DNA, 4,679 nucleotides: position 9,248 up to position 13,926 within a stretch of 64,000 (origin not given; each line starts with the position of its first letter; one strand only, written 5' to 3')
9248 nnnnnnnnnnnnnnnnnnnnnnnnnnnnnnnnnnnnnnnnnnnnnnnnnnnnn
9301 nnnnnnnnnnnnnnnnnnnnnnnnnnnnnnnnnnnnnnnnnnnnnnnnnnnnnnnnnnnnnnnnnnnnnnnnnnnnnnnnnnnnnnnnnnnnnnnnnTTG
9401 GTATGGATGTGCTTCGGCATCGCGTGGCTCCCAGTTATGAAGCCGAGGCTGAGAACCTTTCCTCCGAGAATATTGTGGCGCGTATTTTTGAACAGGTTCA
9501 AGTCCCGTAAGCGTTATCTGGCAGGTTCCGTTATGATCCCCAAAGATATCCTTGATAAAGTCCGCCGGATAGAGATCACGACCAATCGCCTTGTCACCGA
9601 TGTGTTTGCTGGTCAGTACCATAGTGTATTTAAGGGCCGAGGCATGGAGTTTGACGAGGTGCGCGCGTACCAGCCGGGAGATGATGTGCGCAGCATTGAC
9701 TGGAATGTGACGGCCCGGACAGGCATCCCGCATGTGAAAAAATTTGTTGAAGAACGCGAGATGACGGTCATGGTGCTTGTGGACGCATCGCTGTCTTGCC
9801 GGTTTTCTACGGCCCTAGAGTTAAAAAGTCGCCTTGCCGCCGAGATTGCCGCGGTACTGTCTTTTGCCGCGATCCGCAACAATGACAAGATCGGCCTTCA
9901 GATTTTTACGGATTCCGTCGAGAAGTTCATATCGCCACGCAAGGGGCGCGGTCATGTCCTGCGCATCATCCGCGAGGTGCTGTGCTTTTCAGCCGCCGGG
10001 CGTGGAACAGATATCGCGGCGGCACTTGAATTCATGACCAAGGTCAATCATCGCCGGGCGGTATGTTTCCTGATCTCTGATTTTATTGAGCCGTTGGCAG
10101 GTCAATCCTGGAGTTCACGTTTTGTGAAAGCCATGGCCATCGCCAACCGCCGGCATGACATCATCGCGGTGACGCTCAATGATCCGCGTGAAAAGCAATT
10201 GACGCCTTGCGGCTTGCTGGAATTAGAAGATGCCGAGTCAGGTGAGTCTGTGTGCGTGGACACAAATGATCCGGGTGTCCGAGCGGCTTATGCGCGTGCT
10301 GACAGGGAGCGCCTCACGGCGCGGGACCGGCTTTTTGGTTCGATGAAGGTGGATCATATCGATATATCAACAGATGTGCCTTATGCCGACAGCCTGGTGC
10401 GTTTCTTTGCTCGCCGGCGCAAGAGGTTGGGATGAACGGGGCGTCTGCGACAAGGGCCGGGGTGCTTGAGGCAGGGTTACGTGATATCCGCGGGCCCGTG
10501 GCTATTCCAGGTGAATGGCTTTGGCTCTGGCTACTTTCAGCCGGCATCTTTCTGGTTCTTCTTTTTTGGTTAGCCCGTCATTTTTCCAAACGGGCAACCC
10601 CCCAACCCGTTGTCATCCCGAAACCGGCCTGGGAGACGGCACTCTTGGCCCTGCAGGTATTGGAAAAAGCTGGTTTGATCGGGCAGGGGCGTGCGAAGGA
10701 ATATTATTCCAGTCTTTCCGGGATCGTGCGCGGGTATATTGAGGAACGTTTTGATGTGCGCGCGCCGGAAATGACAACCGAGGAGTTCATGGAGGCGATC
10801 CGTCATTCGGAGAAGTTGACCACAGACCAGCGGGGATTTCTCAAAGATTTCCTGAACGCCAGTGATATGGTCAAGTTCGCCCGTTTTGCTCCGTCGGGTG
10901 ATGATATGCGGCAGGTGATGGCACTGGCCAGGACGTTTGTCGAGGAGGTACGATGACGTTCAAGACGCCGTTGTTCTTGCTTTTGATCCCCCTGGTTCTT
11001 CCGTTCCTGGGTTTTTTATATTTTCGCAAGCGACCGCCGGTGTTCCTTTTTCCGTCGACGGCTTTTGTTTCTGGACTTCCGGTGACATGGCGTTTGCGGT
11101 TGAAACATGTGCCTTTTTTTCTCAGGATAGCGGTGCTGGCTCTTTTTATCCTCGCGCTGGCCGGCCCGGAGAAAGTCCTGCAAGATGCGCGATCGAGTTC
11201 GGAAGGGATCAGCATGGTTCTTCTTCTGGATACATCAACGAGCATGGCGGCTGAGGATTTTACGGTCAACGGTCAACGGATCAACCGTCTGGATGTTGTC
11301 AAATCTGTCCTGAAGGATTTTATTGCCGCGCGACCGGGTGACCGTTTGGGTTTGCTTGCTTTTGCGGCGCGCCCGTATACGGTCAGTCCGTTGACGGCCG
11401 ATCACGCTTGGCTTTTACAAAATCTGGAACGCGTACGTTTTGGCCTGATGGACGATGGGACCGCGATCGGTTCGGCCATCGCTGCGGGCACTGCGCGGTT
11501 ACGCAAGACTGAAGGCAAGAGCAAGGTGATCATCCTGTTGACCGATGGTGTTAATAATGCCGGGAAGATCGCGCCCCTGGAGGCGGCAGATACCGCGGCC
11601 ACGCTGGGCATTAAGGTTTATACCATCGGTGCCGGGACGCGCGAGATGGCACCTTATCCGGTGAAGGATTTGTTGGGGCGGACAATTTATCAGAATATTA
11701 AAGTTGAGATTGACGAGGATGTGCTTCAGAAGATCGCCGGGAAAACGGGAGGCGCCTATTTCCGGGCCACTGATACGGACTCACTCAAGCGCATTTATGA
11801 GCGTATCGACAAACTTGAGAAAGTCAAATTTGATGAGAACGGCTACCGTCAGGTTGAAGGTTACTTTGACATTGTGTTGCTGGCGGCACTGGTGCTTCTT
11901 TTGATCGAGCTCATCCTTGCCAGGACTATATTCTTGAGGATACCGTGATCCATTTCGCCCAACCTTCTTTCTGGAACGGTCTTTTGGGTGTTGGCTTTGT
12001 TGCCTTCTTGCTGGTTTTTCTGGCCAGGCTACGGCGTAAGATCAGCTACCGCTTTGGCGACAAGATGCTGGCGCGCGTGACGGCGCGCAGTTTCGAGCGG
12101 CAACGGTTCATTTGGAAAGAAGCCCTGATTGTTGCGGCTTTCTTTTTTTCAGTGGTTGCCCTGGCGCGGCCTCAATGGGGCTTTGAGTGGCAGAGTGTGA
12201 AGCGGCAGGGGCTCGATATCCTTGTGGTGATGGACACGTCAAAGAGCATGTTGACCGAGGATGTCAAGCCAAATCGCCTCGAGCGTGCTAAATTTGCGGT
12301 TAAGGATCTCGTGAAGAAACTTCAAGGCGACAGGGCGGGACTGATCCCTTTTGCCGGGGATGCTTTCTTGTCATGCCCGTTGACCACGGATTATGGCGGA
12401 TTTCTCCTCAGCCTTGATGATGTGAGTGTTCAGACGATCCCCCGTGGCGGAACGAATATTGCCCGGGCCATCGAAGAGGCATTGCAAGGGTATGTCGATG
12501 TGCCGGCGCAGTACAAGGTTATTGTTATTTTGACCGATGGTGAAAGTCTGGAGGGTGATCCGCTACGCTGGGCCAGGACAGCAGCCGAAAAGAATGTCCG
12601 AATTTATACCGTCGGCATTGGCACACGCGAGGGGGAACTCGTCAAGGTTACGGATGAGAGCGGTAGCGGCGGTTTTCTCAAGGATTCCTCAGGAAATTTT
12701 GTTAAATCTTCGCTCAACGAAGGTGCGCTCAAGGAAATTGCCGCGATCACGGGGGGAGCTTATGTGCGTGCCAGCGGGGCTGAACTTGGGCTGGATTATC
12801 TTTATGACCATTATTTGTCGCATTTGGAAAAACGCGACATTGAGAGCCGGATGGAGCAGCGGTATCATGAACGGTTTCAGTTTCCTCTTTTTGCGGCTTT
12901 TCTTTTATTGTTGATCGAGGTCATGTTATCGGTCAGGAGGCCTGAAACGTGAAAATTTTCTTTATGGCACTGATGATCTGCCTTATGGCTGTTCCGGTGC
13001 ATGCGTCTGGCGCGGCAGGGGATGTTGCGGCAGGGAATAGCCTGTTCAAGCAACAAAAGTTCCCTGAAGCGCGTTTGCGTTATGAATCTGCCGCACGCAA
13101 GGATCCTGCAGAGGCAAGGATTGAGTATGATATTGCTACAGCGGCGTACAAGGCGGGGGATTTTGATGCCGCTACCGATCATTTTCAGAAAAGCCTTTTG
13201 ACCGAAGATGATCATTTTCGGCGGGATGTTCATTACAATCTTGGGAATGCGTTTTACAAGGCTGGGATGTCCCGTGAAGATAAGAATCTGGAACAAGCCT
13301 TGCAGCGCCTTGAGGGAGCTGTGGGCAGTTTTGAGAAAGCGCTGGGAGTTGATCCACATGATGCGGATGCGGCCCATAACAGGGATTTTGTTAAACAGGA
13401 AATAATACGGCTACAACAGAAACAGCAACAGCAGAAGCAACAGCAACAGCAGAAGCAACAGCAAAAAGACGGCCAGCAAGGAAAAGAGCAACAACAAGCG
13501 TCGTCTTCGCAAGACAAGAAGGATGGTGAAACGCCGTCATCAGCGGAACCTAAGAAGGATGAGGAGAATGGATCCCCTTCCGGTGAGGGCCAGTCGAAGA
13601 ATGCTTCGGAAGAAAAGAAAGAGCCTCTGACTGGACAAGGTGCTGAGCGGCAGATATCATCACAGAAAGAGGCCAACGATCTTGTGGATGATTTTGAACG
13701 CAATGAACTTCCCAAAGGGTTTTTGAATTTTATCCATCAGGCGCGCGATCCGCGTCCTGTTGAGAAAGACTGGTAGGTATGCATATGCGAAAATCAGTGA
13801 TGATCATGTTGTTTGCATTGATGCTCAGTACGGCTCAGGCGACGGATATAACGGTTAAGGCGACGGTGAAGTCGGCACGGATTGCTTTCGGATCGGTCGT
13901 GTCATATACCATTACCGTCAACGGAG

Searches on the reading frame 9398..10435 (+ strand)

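Call 38: search_protein_families(library=pfam, proteins=[window:9398-10435:+], max_evalue=0.00001)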
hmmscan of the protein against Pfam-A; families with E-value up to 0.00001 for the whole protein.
window:9398-10435:+ (345 aa): 2 families
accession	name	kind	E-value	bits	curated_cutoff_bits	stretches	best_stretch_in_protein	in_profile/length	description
PF01882.25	DUF58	-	7.6e-73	244.7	23.4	1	87-304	1-212/216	Protein of unknown function DUF58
PF13519.12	VWA_2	-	1.6e-16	61.3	27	1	124-229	1-106/107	von Willebrand factor type A domain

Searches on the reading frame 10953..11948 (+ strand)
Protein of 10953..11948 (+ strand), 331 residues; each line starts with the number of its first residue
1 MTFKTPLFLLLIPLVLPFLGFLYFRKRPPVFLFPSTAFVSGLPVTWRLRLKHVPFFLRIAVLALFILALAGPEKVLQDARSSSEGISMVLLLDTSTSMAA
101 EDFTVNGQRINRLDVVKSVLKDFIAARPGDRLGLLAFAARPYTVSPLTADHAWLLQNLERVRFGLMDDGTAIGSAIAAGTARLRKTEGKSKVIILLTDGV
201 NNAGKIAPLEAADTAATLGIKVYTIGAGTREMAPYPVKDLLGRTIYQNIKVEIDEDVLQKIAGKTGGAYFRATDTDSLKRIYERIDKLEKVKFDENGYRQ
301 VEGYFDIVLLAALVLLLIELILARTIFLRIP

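Call 39: search_protein_families(library=pfam, proteins=[window:10953-11948:+], max_evalue=0.00001)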
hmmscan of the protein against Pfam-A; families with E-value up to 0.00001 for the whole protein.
window:10953-11948:+ (331 aa): 4 families
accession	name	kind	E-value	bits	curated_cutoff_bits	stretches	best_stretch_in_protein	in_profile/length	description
PF00092.34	VWA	-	3.5e-22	79.9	23.8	1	88-283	2-173/174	von Willebrand factor type A domain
PF13519.12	VWA_2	-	6.3e-20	72.2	27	1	88-199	1-106/107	von Willebrand factor type A domain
PF07584.16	BatA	-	1.1e-08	35.8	25.9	1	1-72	1-77/77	Aerotolerance regulator N-terminal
PF06707.17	DUF1194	-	4.5e-06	26.5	27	0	166-227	92-154/206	Protein of unknown function (DUF1194)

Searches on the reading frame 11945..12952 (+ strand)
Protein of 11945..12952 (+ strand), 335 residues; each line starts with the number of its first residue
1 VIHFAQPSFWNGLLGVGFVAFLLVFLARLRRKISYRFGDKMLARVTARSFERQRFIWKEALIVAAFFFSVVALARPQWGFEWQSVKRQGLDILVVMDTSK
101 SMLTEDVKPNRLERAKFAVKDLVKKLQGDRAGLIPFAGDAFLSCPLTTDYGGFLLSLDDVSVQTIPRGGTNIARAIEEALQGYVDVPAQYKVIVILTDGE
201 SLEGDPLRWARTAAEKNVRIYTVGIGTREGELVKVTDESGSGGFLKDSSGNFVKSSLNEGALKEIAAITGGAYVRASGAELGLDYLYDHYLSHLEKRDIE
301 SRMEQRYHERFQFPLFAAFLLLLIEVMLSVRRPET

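Call 39: search_protein_families(library=pfam, proteins=[window:11945-12952:+], max_evalue=0.00001)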
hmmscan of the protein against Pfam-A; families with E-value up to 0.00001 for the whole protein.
window:11945-12952:+ (335 aa): 2 families
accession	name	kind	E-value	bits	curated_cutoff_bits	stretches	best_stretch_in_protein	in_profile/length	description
PF13519.12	VWA_2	-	6.1e-20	72.3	27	1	92-200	1-107/107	von Willebrand factor type A domain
PF00092.34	VWA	-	4.6e-18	66.5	23.8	1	91-245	1-160/174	von Willebrand factor type A domain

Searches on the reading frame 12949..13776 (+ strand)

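Call 39: search_protein_families(library=pfam, proteins=[window:12949-13776:+], max_evalue=0.00001)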
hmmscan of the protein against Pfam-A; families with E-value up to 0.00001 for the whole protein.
window:12949-13776:+ (275 aa): 5 families
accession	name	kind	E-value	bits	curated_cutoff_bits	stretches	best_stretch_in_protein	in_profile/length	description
PF13414.12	TPR_11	-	5.5e-12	45.6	26.8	0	29-70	1-42/42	TPR repeat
PF00515.34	TPR_1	-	1.4e-11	44.1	27.8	0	56-83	1-28/34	Tetratricopeptide repeat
PF07719.23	TPR_2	-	6.4e-11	41.9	27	0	60-84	5-29/34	Tetratricopeptide repeat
PF13432.12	TPR_16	-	1e-09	39.1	32.7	1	27-83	2-58/65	Tetratricopeptide repeat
PF14559.12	TPR_19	-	5.7e-07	30.2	25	0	32-88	1-57/68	Tetratricopeptide repeat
